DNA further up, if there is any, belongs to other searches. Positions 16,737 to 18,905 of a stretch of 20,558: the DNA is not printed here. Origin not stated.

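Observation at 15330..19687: Family-1-like encapsulin shell gene translationally coupled to an isoprenoid-type enzyme set (CrtI-superfamily FAD oxidoreductase plus polyprenyl diphosphate synthase plus hypothetical)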

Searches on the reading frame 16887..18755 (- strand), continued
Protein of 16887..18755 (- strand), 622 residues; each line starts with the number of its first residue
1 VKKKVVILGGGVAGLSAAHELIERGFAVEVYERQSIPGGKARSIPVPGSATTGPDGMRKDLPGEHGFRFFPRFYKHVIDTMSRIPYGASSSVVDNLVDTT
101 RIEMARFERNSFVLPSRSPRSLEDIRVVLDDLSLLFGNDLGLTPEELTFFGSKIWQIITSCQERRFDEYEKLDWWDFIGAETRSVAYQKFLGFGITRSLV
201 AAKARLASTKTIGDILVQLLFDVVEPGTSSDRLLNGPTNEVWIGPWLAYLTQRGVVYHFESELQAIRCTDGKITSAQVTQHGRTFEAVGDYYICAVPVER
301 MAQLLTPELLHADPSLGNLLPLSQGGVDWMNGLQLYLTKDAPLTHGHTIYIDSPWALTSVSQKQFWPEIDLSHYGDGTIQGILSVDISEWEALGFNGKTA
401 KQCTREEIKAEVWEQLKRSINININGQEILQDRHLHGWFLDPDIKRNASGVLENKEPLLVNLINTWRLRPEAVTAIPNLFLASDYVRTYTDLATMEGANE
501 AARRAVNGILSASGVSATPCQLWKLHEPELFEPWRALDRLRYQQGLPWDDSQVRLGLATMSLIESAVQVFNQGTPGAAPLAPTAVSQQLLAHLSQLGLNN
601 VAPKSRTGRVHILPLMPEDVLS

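Call 42: find_homologous_proteins(query=window:16887-18755:-, max_evalue=1e-10)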
Query window:16887-18755:- (622 aa): 7995 proteins with E <= 1e-10 among 8000 candidates; the best 120 are listed.
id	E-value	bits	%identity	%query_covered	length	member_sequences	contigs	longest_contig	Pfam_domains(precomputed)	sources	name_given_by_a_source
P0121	0.0e+0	1431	100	100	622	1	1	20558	PF01266.31,PF01593.31,PF13450.13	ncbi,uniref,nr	ncbi:FAD-dependent oxidoreductase [Armatimonas sp.]|uniref:hydroxysqualene dehydroxylase n=1 Tax=Arm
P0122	7.1e-285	964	72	92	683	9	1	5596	PF01266.31,PF01593.31,PF13450.13,PF07992.21,PF06100.18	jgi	jgi:uncharacterized protein with NAD-binding domain and iron-sulfur cluster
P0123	1.5e-280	950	66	100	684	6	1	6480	PF01266.31,PF01593.31,PF13450.13,PF07992.21,PF06100.18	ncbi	-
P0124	5.2e-280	948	70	95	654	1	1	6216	PF01266.31,PF01593.31,PF13450.13,PF07992.21,PF00070.34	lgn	-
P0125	4.0e-278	942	67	99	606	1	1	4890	PF01266.31,PF01593.31,PF13450.13,PF07992.21,PF03486.21,PF06100.18,PF12831.14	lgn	-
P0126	5.3e-278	942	69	92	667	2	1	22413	PF01266.31,PF01593.31,PF13450.13,PF07992.21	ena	-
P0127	9.4e-278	941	70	90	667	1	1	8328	PF01266.31,PF01593.31,PF13450.13,PF00890.31,PF07992.21,PF00070.34,PF12831.14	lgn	-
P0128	1.2e-276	937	70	90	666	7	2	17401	PF01266.31,PF01593.31,PF13450.13,PF00890.31,PF07992.21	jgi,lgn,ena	-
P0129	1.1e-275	934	66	99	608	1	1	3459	PF01266.31,PF01593.31,PF13450.13,PF07992.21,PF03486.21,PF06100.18,PF12831.14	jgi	jgi:uncharacterized protein with NAD-binding domain and iron-sulfur cluster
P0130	5.5e-272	922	69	92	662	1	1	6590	PF01266.31,PF01593.31,PF13450.13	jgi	jgi:uncharacterized protein with NAD-binding domain and iron-sulfur cluster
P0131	3.9e-271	919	68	92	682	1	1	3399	PF01266.31,PF01593.31,PF13450.13,PF07992.21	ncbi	-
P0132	1.3e-269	914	67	92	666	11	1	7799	PF01266.31,PF01593.31,PF13450.13,PF07992.21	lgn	-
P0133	5.6e-269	912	67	92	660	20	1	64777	PF01266.31,PF01593.31,PF13450.13,PF07992.21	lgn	-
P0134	6.5e-269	911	67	92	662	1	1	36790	PF01266.31,PF01593.31,PF13450.13,PF00890.31,PF07992.21,PF06100.18,PF12831.14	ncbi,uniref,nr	ncbi:FAD-dependent oxidoreductase [Acaryochloris sp. IP29b_bin.137]|uniref:hydroxysqualene dehydroxy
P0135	3.2e-268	909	67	92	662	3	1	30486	PF01266.31,PF01593.31,PF13450.13,PF00890.31,PF07992.21,PF12831.14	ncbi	-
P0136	5.2e-268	909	67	92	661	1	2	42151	PF01266.31,PF01593.31,PF13450.13,PF07992.21,PF06100.18,PF12831.14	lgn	-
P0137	5.5e-268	908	67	92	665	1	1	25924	PF01266.31,PF01593.31,PF13450.13,PF07992.21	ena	-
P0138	3.8e-267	906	67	92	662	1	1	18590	PF01266.31,PF01593.31,PF13450.13,PF07992.21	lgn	-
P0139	1.3e-266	904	67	92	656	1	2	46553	PF01266.31,PF01593.31,PF13450.13,PF07992.21,PF06100.18,PF12831.14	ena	-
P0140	9.3e-266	901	69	90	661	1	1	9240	PF01266.31,PF01593.31,PF13450.13,PF07992.21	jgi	jgi:uncharacterized protein with NAD-binding domain and iron-sulfur cluster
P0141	1.7e-263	894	64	96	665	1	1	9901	PF01266.31,PF01593.31,PF13450.13,PF12831.14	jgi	jgi:uncharacterized protein with NAD-binding domain and iron-sulfur cluster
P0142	2.1e-262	890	67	92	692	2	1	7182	PF01266.31,PF01593.31,PF13450.13,PF12831.14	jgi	jgi:uncharacterized protein with NAD-binding domain and iron-sulfur cluster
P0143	2.4e-262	890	65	94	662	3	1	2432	PF01266.31,PF01593.31,PF13450.13,PF12831.14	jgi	jgi:uncharacterized protein with NAD-binding domain and iron-sulfur cluster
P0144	2.8e-262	890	65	91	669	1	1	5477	PF01266.31,PF01593.31,PF13450.13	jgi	jgi:uncharacterized protein with NAD-binding domain and iron-sulfur cluster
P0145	4.0e-262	889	65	90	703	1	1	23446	PF01266.31,PF01593.31,PF13450.13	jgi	jgi:uncharacterized protein with NAD-binding domain and iron-sulfur cluster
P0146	5.9e-261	885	64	91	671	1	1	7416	PF01266.31,PF01593.31,PF13450.13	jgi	jgi:uncharacterized protein with NAD-binding domain and iron-sulfur cluster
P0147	8.8e-261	885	63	95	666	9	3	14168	PF01266.31,PF01593.31,PF13450.13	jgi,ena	jgi:uncharacterized protein with NAD-binding domain and iron-sulfur cluster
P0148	5.8e-260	882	64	92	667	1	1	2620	PF01266.31,PF01593.31,PF13450.13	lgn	-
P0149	6.3e-260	882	64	92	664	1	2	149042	PF01266.31,PF01593.31,PF13450.13,PF07992.21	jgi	jgi:uncharacterized protein with NAD-binding domain and iron-sulfur cluster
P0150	1.4e-259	881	63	97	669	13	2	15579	PF01266.31,PF01593.31,PF13450.13,PF07992.21,PF12831.14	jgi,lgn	jgi:uncharacterized protein with NAD-binding domain and iron-sulfur cluster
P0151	1.4e-259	881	64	92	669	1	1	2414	PF01266.31,PF01593.31,PF13450.13,PF07992.21,PF12831.14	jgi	-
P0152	1.6e-259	880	66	90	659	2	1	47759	PF01266.31,PF01593.31,PF13450.13,PF07992.21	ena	-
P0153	6.6e-258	875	67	92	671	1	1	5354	PF01266.31,PF01593.31,PF13450.13,PF07992.21,PF12831.14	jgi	jgi:uncharacterized protein with NAD-binding domain and iron-sulfur cluster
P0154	8.2e-258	875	64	93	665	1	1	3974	PF01266.31,PF01593.31,PF13450.13,PF12831.14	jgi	jgi:uncharacterized protein with NAD-binding domain and iron-sulfur cluster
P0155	1.1e-257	874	64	92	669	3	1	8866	PF01266.31,PF01593.31,PF13450.13,PF07992.21,PF12831.14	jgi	jgi:uncharacterized protein with NAD-binding domain and iron-sulfur cluster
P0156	1.8e-257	874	64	92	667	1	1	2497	PF01266.31,PF01593.31,PF13450.13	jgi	jgi:uncharacterized protein with NAD-binding domain and iron-sulfur cluster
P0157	2.0e-257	874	63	91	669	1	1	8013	PF01266.31,PF01593.31,PF13450.13,PF07992.21,PF12831.14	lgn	-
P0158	4.2e-257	872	62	93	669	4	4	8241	PF01266.31,PF01593.31,PF13450.13,PF07992.21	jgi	jgi:uncharacterized protein with NAD-binding domain and iron-sulfur cluster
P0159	9.0e-257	871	65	92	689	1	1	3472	PF01266.31,PF01593.31,PF13450.13,PF07992.21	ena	-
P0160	5.0e-256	869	67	89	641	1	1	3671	PF01266.31,PF01593.31,PF13450.13,PF12831.14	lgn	-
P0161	9.7e-256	868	65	90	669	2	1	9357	PF01266.31,PF01593.31,PF13450.13,PF07992.21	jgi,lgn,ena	-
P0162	2.8e-255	866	64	90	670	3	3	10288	PF01266.31,PF01593.31,PF13450.13,PF07992.21,PF12831.14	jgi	jgi:uncharacterized protein with NAD-binding domain and iron-sulfur cluster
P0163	8.2e-255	865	64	92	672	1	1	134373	PF01266.31,PF01593.31,PF13450.13,PF07992.21,PF06100.18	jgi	jgi:uncharacterized protein with NAD-binding domain and iron-sulfur cluster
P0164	2.4e-254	863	64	92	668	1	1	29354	PF01593.31,PF13450.13,PF07992.21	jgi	jgi:uncharacterized protein with NAD-binding domain and iron-sulfur cluster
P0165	3.2e-254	863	66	92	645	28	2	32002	PF01266.31,PF01593.31,PF13450.13,PF07992.21,PF12831.14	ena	-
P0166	3.2e-254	863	65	90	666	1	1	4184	PF01266.31,PF01593.31,PF13450.13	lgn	-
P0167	4.4e-254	862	64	94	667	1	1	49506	PF01266.31,PF01593.31,PF13450.13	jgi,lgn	jgi:uncharacterized protein with NAD-binding domain and iron-sulfur cluster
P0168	5.8e-254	862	64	94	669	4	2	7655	PF01266.31,PF01593.31,PF13450.13,PF07992.21,PF12831.14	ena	-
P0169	1.4e-253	861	66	92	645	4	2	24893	PF01266.31,PF01593.31,PF13450.13,PF07992.21,PF12831.14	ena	-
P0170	1.4e-253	861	64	92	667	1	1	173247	PF01266.31,PF01593.31,PF13450.13,PF07992.21,PF06100.18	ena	-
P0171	1.8e-253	860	65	89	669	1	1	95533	PF01266.31,PF01593.31,PF13450.13,PF07992.21,PF12831.14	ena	-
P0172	4.6e-253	859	63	95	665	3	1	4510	PF01266.31,PF01593.31,PF13450.13,PF12831.14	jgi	-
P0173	5.0e-253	859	62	92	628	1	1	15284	PF01266.31,PF01593.31,PF13450.13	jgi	-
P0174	7.4e-253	858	64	92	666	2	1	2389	PF01266.31,PF01593.31,PF13450.13,PF07992.21,PF12831.14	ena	-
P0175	1.2e-252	858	64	92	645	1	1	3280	PF01266.31,PF01593.31,PF13450.13,PF07992.21,PF00070.34,PF12831.14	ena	-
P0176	1.7e-252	857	65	90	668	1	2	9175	PF01266.31,PF01593.31,PF13450.13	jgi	jgi:uncharacterized protein with NAD-binding domain and iron-sulfur cluster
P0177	2.8e-252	857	62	95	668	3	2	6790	PF01266.31,PF01593.31,PF13450.13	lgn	-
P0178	3.1e-252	856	64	90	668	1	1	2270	PF01266.31,PF01593.31,PF13450.13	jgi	jgi:uncharacterized protein with NAD-binding domain and iron-sulfur cluster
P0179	3.4e-252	856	64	90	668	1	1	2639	PF01266.31,PF01593.31,PF13450.13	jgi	jgi:uncharacterized protein with NAD-binding domain and iron-sulfur cluster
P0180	5.5e-252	856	63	92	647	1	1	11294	PF01266.31,PF01593.31,PF13450.13,PF07992.21,PF06100.18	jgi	jgi:uncharacterized protein with NAD-binding domain and iron-sulfur cluster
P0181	1.2e-251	854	63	90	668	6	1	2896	PF01266.31,PF01593.31,PF13450.13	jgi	jgi:uncharacterized protein with NAD-binding domain and iron-sulfur cluster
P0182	2.3e-251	854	64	92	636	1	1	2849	PF01266.31,PF01593.31,PF13450.13,PF00890.31,PF07992.21,PF12831.14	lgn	-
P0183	2.8e-251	853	65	91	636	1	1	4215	PF01266.31,PF01593.31,PF13450.13,PF07992.21,PF06100.18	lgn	-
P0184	4.0e-251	853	64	89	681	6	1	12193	PF01266.31,PF01593.31,PF13450.13,PF07992.21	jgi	jgi:uncharacterized protein with NAD-binding domain and iron-sulfur cluster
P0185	7.6e-251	852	64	95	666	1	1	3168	PF01266.31,PF01593.31,PF13450.13,PF12831.14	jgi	jgi:uncharacterized protein with NAD-binding domain and iron-sulfur cluster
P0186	7.8e-251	852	64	91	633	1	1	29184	PF01266.31,PF01593.31,PF13450.13,PF07992.21,PF06100.18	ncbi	-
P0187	2.0e-250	850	64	90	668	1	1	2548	PF01266.31,PF01593.31,PF13450.13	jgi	jgi:uncharacterized protein with NAD-binding domain and iron-sulfur cluster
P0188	2.8e-250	850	61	97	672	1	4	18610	PF01266.31,PF01593.31,PF13450.13,PF07992.21,PF12831.14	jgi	jgi:uncharacterized protein with NAD-binding domain and iron-sulfur cluster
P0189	2.9e-250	850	62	93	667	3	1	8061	PF01266.31,PF01593.31,PF13450.13,PF07992.21,PF12831.14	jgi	jgi:uncharacterized protein with NAD-binding domain and iron-sulfur cluster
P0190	3.1e-250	850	63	93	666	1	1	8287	PF01266.31,PF01593.31,PF13450.13,PF07992.21,PF06100.18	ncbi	-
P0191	5.2e-250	849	62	95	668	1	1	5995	PF01266.31,PF01593.31,PF13450.13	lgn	-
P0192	9.0e-250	848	62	95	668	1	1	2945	PF01266.31,PF01593.31,PF13450.13,PF07992.21,PF12831.14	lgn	-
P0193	3.3e-249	846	64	92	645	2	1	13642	PF01266.31,PF01593.31,PF13450.13,PF00890.31,PF07992.21,PF03486.21,PF12831.14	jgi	jgi:uncharacterized protein with NAD-binding domain and iron-sulfur cluster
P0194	6.0e-249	846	62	95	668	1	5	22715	PF01266.31,PF01593.31,PF13450.13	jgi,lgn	-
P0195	1.3e-248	844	61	95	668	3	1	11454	PF01266.31,PF01593.31,PF13450.13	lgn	-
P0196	3.5e-248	843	63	93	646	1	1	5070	PF01266.31,PF01593.31,PF13450.13,PF07992.21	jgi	jgi:uncharacterized protein with NAD-binding domain and iron-sulfur cluster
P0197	6.9e-248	842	63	90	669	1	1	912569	PF01266.31,PF01593.31,PF13450.13,PF07992.21,PF12831.14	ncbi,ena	-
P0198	1.3e-247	841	62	93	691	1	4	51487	PF01266.31,PF01593.31,PF13450.13,PF00890.31,PF07992.21,PF12831.14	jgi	jgi:uncharacterized protein with NAD-binding domain and iron-sulfur cluster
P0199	3.2e-247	840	63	92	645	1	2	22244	PF01266.31,PF01593.31,PF13450.13,PF07992.21,PF12831.14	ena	-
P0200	3.7e-247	840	64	92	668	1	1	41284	PF01266.31,PF01593.31,PF13450.13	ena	-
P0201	5.4e-247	839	61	92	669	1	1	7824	PF01266.31,PF01593.31,PF13450.13,PF07992.21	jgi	jgi:uncharacterized protein with NAD-binding domain and iron-sulfur cluster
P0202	1.5e-246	838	63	92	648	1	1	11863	PF01266.31,PF01593.31,PF13450.13,PF07992.21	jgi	jgi:uncharacterized protein with NAD-binding domain and iron-sulfur cluster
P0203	1.6e-246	838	63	90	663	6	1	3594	PF01593.31,PF13450.13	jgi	jgi:uncharacterized protein with NAD-binding domain and iron-sulfur cluster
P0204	2.4e-246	837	66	88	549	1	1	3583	PF01266.31,PF01593.31,PF13450.13,PF07992.21,PF12831.14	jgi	jgi:uncharacterized protein with NAD-binding domain and iron-sulfur cluster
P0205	2.8e-246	837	64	92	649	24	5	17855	PF01266.31,PF01593.31,PF13450.13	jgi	-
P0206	4.9e-246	836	62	90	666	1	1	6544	PF01266.31,PF01593.31,PF13450.13,PF07992.21,PF12831.14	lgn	-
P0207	5.0e-246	836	63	90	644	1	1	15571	PF01266.31,PF01593.31,PF13450.13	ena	-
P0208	5.5e-246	836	64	91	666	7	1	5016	PF01266.31,PF01593.31,PF13450.13,PF07992.21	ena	-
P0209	6.3e-246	836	62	94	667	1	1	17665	PF01266.31,PF01593.31,PF13450.13,PF07992.21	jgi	jgi:uncharacterized protein with NAD-binding domain and iron-sulfur cluster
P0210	2.2e-245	834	63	90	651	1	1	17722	PF01266.31,PF01593.31,PF13450.13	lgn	-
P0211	2.5e-245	834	63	92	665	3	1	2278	PF01266.31,PF01593.31,PF13450.13,PF06100.18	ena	-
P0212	2.6e-245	834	63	92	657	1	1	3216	PF01266.31,PF01593.31,PF13450.13,PF07992.21,PF12831.14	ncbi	-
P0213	6.1e-245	832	63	92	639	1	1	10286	PF01266.31,PF01593.31,PF13450.13,PF00890.31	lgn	-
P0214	8.6e-245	832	59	99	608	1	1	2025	PF01266.31,PF01593.31,PF13450.13,PF07992.21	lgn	-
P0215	1.1e-244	831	63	90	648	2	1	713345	PF01593.31,PF13450.13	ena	-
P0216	1.5e-244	831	60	97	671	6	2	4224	PF01266.31,PF01593.31,PF13450.13,PF07992.21,PF06100.18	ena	-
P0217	2.4e-244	830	62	92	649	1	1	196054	PF01266.31,PF01593.31,PF13450.13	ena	-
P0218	5.6e-244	829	60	94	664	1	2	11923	PF01593.31,PF13450.13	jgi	jgi:uncharacterized protein with NAD-binding domain and iron-sulfur cluster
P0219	1.0e-243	828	59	97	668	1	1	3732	PF01266.31,PF01593.31,PF13450.13,PF07992.21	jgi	jgi:uncharacterized protein with NAD-binding domain and iron-sulfur cluster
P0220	1.3e-243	828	63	94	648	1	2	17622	PF01593.31,PF13450.13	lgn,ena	-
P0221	1.3e-243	828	63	92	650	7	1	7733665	PF01266.31,PF01593.31,PF13450.13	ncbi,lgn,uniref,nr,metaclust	ncbi:NAD-binding domain and a Fe-S cluster-containing protein [Variovorax sp. HW608]|uniref:hydroxys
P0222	1.3e-243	828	63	94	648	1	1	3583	PF01593.31,PF13450.13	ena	-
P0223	1.5e-243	828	60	95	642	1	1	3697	PF01593.31,PF13450.13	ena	-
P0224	1.8e-243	827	63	94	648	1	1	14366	PF01593.31,PF13450.13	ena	-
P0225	2.4e-243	827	63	94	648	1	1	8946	PF01593.31,PF13450.13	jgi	-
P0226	2.9e-243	827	63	93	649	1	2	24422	PF01266.31,PF01593.31,PF13450.13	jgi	jgi:uncharacterized protein with NAD-binding domain and iron-sulfur cluster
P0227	4.8e-243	826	63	92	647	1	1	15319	PF01266.31,PF01593.31,PF13450.13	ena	-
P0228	5.3e-243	826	63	94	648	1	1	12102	PF01593.31,PF13450.13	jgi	-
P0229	6.0e-243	826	63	91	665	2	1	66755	PF01266.31,PF01593.31,PF13450.13,PF07992.21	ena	-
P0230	6.5e-243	826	61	94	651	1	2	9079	PF01266.31,PF01593.31,PF13450.13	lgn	-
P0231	7.3e-243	825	62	92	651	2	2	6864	PF01593.31,PF13450.13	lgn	-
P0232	2.3e-242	824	63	92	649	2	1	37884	PF01593.31,PF13450.13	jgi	jgi:uncharacterized protein with NAD-binding domain and iron-sulfur cluster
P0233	2.9e-242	823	62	92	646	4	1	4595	PF01593.31,PF13450.13,PF07992.21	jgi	jgi:uncharacterized protein with NAD-binding domain and iron-sulfur cluster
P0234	6.0e-242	822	62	93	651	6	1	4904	PF01266.31,PF01593.31,PF13450.13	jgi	jgi:uncharacterized protein with NAD-binding domain and iron-sulfur cluster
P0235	6.3e-242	822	65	88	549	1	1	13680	PF01266.31,PF01593.31,PF13450.13,PF00890.31,PF07992.21,PF06100.18,PF12831.14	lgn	-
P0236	7.4e-242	822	65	88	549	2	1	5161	PF01266.31,PF01593.31,PF13450.13,PF00890.31,PF07992.21,PF12831.14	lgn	-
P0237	8.9e-242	822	61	93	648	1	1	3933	PF01266.31,PF01593.31,PF13450.13,PF07992.21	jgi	jgi:uncharacterized protein with NAD-binding domain and iron-sulfur cluster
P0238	1.2e-241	821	62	92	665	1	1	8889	PF01266.31,PF01593.31,PF13450.13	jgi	jgi:uncharacterized protein with NAD-binding domain and iron-sulfur cluster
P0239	1.2e-241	821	60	96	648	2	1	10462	PF01266.31,PF01593.31,PF13450.13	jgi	jgi:uncharacterized protein with NAD-binding domain and iron-sulfur cluster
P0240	1.6e-241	821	62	92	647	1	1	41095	PF01266.31,PF01593.31,PF13450.13,PF07992.21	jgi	jgi:uncharacterized protein with NAD-binding domain and iron-sulfur cluster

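Call 45: find_encoding_contigs(protein=P0235, flank=7000, max_places=2)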
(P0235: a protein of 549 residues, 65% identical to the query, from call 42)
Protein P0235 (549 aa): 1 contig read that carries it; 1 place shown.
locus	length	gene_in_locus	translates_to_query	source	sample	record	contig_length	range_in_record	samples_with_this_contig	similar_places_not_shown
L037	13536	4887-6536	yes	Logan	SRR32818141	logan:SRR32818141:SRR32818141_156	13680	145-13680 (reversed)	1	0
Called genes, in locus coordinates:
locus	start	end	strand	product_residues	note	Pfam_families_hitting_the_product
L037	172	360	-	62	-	PF04945:YHS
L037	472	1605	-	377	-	PF01636:APH, PF02958:EcKL, PF07914:DUF1679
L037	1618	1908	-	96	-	-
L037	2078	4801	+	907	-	PF13191:AAA_16, PF13401:AAA_22 (faint)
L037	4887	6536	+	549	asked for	PF00890:FAD_binding_2 (faint), PF01266:DAO (weak), PF01593:Amino_oxidase, PF06100:MCRA (faint), PF07992:Pyr_redox_2 (faint), PF12831:FAD_oxidored (faint), PF13450:NAD_binding_8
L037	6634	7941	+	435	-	PF04909:Amidohydro_2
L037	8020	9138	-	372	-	PF02547:Queuosine_synth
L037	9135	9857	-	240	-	PF00106:adh_short, PF08659:KR (weak), PF13561:adh_short_C2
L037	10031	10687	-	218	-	PF00072:Response_reg, PF00196:GerE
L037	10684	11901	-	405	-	PF01590:GAF (weak), PF13185:GAF_2, PF07730:HisKA_3, PF13581:HATPase_c_2 (weak), PF02518:HATPase_c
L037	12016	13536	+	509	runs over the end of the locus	PF00370:FGGY_N, PF02782:FGGY_C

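Call 46: find_encoding_contigs(protein=P0221, flank=9000, max_places=1)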
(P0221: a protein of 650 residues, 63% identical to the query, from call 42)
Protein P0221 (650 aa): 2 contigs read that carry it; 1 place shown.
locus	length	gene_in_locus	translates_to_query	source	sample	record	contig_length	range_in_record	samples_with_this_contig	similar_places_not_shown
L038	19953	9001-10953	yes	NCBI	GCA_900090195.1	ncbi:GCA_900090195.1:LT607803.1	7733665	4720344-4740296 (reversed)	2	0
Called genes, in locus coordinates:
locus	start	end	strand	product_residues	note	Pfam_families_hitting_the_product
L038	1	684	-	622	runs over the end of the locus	PF00691:OmpA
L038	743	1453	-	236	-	-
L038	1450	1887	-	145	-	PF13581:HATPase_c_2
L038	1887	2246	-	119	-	PF01740:STAS, PF13466:STAS_2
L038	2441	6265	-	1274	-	PF13185:GAF_2, PF01590:GAF, PF13185:GAF_2, PF01590:GAF, PF13185:GAF_2, PF00512:HisKA, PF02518:HATPase_c, PF00072:Response_reg, +4 more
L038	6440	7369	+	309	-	PF11578:DUF3237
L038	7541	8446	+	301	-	PF04454:Linocin_M18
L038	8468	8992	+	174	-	-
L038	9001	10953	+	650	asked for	PF01266:DAO (faint), PF13450:NAD_binding_8, PF01593:Amino_oxidase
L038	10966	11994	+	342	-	PF00348:polyprenyl_synt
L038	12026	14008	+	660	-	-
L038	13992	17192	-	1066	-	PF00211:Guanylate_cyc, PF13191:AAA_16, PF13401:AAA_22 (weak), PF13424:TPR_12 (faint)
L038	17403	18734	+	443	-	PF00375:SDF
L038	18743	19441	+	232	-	PF00392:GntR, PF07729:FCD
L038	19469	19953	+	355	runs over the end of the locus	PF01594:AI-2E_transport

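Call 47: find_encoding_contigs(protein=P0236, flank=5000, max_places=2)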
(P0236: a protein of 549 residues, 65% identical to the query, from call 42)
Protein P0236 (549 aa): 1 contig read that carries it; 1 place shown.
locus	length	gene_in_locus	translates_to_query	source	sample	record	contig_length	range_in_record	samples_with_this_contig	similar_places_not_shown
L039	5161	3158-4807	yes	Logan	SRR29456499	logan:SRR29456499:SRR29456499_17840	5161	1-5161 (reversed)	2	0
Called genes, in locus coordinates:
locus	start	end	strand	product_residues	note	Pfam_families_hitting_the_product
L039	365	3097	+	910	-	PF13191:AAA_16, PF13401:AAA_22 (faint)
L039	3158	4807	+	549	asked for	PF00890:FAD_binding_2 (faint), PF01266:DAO (weak), PF01593:Amino_oxidase, PF07992:Pyr_redox_2 (faint), PF12831:FAD_oxidored (faint), PF13450:NAD_binding_8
